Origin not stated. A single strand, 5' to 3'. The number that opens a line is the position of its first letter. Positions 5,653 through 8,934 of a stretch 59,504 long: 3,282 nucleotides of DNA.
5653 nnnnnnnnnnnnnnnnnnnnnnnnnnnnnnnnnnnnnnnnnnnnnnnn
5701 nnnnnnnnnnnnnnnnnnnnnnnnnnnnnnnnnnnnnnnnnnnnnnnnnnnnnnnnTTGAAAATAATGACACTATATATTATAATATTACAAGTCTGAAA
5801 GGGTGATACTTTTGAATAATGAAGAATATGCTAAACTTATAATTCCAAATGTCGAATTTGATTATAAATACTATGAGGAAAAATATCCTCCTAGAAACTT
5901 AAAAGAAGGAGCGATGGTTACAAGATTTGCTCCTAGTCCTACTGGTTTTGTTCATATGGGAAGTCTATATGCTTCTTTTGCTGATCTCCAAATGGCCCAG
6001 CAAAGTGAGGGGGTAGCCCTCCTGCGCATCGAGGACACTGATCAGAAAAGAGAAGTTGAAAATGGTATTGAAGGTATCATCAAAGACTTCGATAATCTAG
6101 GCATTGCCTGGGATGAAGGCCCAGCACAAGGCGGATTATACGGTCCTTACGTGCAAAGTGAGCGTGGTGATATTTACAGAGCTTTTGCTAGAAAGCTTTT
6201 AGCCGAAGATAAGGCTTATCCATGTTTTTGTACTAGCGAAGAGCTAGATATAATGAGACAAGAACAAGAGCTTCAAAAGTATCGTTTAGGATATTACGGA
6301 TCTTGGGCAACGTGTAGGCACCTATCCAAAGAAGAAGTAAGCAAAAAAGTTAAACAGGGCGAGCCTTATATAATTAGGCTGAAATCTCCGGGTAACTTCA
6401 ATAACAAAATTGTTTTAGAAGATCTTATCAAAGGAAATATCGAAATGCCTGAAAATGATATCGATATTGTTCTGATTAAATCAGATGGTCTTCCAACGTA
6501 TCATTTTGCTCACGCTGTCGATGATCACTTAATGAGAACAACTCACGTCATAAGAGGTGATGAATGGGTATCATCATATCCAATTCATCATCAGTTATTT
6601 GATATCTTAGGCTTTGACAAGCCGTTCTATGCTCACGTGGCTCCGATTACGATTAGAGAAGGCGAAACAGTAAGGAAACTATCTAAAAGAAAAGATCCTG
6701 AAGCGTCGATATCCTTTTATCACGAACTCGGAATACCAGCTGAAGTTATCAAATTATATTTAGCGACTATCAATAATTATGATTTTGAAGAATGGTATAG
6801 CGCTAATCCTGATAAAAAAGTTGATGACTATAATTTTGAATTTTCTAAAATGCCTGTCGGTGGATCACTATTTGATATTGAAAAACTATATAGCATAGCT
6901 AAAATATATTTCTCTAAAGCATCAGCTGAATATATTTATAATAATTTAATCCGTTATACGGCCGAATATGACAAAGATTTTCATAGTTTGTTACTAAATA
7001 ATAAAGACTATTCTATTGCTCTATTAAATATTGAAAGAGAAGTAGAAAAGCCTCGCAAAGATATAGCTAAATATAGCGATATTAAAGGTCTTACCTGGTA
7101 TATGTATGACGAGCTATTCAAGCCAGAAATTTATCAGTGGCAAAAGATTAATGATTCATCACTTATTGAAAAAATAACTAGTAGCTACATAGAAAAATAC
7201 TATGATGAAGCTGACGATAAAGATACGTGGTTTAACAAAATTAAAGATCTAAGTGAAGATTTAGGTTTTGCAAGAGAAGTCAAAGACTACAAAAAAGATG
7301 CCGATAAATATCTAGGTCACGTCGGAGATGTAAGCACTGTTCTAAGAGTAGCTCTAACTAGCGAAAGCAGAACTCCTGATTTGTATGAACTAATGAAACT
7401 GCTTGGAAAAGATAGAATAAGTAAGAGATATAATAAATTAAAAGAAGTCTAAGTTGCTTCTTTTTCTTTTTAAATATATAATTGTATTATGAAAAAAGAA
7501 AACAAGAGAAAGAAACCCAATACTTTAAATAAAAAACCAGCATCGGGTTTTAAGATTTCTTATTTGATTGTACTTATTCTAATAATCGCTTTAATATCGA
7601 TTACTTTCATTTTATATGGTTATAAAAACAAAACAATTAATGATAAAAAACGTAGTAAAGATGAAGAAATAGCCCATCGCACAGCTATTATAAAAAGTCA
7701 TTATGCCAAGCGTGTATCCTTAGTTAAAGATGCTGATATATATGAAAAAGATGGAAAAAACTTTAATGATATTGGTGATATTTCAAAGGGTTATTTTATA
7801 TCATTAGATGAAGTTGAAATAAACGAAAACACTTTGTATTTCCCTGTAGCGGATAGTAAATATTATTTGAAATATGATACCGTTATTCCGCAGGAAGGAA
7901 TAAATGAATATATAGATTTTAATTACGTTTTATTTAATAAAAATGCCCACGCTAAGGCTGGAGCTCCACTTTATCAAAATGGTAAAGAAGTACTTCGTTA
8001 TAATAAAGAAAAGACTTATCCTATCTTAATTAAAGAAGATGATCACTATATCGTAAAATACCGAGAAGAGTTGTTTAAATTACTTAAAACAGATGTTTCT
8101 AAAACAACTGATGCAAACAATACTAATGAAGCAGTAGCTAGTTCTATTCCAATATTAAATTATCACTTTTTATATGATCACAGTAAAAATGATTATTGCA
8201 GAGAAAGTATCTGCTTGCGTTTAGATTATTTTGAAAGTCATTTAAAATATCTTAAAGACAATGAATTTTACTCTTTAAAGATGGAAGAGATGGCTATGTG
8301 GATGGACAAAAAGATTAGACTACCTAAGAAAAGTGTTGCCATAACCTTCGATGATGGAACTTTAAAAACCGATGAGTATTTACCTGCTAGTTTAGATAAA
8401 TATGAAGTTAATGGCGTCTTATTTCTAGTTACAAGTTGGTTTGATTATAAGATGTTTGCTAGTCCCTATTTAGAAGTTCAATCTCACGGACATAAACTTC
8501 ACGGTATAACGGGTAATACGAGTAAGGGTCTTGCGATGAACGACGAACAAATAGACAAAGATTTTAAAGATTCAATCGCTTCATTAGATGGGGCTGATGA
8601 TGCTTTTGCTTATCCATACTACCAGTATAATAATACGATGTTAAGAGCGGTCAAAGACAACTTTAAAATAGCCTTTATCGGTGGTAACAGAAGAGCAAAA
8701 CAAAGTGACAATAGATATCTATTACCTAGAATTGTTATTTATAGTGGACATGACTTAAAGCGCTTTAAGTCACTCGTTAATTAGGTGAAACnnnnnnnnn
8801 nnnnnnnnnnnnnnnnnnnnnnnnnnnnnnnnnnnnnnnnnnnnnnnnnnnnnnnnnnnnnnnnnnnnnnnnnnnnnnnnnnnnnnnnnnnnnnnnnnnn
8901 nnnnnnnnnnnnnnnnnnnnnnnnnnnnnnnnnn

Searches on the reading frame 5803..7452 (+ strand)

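Call 45: search_protein_families(library=pfam, proteins=[window:5803-7452:+], max_evalue=0.001)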
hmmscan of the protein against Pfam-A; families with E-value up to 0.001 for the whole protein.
window:5803-7452:+ (549 aa): 2 families
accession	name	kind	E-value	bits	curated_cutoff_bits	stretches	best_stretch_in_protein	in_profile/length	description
PF00749.27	tRNA-synt_1c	-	1.4e-69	234.9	23.4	1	38-320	2-272/314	tRNA synthetases class I (E and Q), catalytic domain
PF19269.4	Anticodon_2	-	2.2e-06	28.6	23.6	1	507-544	101-138/141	Anticodon binding domain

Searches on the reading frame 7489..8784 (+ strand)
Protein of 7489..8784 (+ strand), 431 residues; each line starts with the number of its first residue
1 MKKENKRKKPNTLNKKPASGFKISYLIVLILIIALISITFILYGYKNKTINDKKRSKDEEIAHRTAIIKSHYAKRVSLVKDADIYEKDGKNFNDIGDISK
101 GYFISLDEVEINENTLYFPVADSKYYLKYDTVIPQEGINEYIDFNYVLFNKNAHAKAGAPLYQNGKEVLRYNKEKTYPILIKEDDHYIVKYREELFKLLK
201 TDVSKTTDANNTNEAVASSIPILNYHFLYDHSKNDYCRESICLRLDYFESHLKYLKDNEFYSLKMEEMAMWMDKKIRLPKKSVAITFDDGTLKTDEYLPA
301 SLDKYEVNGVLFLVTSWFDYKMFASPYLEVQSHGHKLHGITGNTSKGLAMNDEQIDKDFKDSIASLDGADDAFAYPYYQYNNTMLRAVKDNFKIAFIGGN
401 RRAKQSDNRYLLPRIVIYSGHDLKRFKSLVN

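Call 45: search_protein_families(library=pfam, proteins=[window:7489-8784:+], max_evalue=0.001)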
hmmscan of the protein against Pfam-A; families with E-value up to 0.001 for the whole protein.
window:7489-8784:+ (431 aa): 1 family
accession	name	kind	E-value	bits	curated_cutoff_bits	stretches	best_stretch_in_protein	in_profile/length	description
PF01522.26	Polysacc_deac_1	-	4.3e-11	43.3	23.1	1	277-390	3-118/124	Polysaccharide deacetylase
